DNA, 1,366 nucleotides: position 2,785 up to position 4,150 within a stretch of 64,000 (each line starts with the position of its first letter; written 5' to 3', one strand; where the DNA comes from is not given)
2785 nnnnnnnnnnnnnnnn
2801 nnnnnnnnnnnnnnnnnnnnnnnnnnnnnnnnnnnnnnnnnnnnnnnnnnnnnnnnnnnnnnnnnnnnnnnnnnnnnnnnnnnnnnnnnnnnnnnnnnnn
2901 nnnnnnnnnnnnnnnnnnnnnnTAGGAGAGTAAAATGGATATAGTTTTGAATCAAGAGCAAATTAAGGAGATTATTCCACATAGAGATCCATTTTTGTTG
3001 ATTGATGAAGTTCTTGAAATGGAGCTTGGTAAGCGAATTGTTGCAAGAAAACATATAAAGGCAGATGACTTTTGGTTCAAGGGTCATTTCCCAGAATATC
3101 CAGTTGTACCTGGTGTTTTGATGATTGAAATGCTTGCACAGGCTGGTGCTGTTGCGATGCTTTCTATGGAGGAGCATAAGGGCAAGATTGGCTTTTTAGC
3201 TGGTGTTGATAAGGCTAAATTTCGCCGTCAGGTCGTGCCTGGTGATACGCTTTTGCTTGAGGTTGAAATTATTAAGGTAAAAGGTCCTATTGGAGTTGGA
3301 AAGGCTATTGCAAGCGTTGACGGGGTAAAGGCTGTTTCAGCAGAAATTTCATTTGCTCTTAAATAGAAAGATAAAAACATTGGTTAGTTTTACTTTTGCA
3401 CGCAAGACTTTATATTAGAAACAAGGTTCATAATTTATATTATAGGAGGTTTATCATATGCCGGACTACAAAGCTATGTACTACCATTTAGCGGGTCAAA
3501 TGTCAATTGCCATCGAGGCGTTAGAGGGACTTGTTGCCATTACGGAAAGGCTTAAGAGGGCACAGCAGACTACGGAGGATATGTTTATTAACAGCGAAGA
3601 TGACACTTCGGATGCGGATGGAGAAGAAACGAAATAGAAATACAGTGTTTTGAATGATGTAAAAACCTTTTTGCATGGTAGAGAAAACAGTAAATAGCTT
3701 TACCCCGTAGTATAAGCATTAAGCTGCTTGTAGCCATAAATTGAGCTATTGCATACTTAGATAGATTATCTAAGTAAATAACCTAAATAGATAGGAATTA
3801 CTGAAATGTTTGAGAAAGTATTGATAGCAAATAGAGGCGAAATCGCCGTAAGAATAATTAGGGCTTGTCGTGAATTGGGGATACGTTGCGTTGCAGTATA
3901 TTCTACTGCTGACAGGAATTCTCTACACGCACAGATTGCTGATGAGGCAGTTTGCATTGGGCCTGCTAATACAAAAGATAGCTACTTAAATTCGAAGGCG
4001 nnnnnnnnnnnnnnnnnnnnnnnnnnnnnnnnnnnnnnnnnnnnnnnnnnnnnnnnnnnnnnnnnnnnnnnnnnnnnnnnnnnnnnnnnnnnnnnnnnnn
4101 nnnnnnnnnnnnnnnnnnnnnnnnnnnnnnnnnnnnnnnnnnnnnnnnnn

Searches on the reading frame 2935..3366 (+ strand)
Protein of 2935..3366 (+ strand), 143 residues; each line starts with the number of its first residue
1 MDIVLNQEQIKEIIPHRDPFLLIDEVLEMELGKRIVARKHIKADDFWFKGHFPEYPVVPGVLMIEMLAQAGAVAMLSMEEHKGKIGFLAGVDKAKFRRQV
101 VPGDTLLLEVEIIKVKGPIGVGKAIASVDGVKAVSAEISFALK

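Call 14: find_encoding_contigs(protein=window:2935-3366:+, flank=6000, max_places=6)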
Protein window:2935-3366:+ (143 aa): no gene with exactly this product is on record in the collection.

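Call 29: find_related_loci(query=window:2935-3363:+, collection=metagenome_contigs, flank=3000)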
Query window:2935-3363:+ (143 aa) in metagenome_contigs; peptide patterns used: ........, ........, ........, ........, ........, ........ (x = any residue, [..] = any of these).
600 stretches matched a pattern (row limit reached: there are more); 483 encode a relative of the query (tblastn E <= 1e-3); the best 80 are kept; 80 distinct loci.
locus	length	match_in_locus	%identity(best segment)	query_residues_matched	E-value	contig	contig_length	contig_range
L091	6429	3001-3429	96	1-143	6e-88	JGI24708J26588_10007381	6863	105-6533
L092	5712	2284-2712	83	1-143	1e-78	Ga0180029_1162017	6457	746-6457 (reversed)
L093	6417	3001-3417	86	5-143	9e-77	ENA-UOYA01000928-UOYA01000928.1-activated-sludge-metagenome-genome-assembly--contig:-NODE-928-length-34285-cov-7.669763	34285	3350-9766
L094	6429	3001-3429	82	1-143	1e-75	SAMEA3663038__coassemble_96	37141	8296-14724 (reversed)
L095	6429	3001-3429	77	1-143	5e-74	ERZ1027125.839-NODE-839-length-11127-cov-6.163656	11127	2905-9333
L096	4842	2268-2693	79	2-143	8e-74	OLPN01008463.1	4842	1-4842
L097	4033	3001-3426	78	2-143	6e-74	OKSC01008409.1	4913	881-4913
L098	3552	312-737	79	2-143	1e-73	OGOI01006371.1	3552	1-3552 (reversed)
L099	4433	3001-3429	76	1-143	5e-73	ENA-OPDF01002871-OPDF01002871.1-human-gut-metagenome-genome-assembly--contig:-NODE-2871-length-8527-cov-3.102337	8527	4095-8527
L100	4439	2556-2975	79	2-141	6e-73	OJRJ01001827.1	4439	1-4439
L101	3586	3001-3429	79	1-143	6e-73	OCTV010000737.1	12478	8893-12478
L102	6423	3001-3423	78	3-143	5e-73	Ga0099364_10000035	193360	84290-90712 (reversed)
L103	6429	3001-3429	76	1-143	5e-73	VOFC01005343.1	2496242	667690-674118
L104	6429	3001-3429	76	1-143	5e-73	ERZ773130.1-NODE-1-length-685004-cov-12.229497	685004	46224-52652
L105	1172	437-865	76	1-143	4e-78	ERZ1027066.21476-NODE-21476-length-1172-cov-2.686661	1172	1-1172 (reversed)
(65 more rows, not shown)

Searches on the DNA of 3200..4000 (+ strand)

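Call 7: search_rna_families(source=window, start=3200, end=4000, threshold=evalue, max_evalue=10)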
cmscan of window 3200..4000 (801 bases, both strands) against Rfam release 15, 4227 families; matches with E-value up to 10: 4.
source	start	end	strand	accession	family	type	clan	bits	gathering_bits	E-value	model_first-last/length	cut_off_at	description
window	3372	3439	-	RF01603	snoR29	Gene; snRNA; snoRNA; CD-box;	-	23.3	50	1.3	1-84/84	no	small nucleolar RNA snoR29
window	3342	3372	+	RF01072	TMV_UPD-PK3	Cis-reg;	-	14.1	34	1.2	1-31/31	no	Pseudoknot of upstream pseudoknot domain (UPD) of the 3'UTR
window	3772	3873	+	RF00516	ylbH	Cis-reg; leader;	-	12.8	50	5.4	1-122/122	no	ylbH leader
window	3619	3773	+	RF01295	SCARNA7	Gene; snRNA; snoRNA; scaRNA;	-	8.7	65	8.8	1-330/330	no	Small Cajal body-specific RNA 7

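Call 70: search_rna_families(source=L045, start=4750, end=5450, threshold=evalue, max_evalue=1)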
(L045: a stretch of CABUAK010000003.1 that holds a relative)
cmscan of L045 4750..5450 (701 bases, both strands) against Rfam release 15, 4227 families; matches with E-value up to 1: 9.
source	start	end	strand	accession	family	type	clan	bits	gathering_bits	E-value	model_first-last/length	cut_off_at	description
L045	4843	4931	+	RF00005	tRNA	Gene; tRNA;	CL00001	56.8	29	1.5e-11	1-71/71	no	tRNA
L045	4879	4931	-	RF04351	Plastid-psbl-rps4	Cis-reg;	-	38.6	68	1.5e-06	1-53/53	no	Plastid-psbl-rps4 3UTR RNA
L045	5274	5383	+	RF00514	His_leader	Cis-reg; leader;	-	28.4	49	0.016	1-126/126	no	Histidine operon leader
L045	4828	4967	+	RF02223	sX4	Gene; sRNA;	-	25.4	70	0.0031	1-167/167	no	Proteobacterial sRNA sX4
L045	4937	4976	+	RF00965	mir-549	Gene; miRNA;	-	25.4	93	0.011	18-55/72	no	mir-549 microRNA precursor family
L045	5344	5426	-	RF02790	sodF_sRNA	Gene; sRNA;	-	20.9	46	0.82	1-90/90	no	sodF sRNA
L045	5344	5380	+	RF01791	F6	Gene; sRNA;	-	20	46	0.72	1-57/57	no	F6 TB sRNA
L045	4937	4976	-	RF00965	mir-549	Gene; miRNA;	-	19.6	93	0.48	18-55/72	no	mir-549 microRNA precursor family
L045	4937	4976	+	RF03374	mir-2001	Gene; miRNA;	-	18.9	74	0.31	16-57/72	no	mir-2001 microRNA precursor family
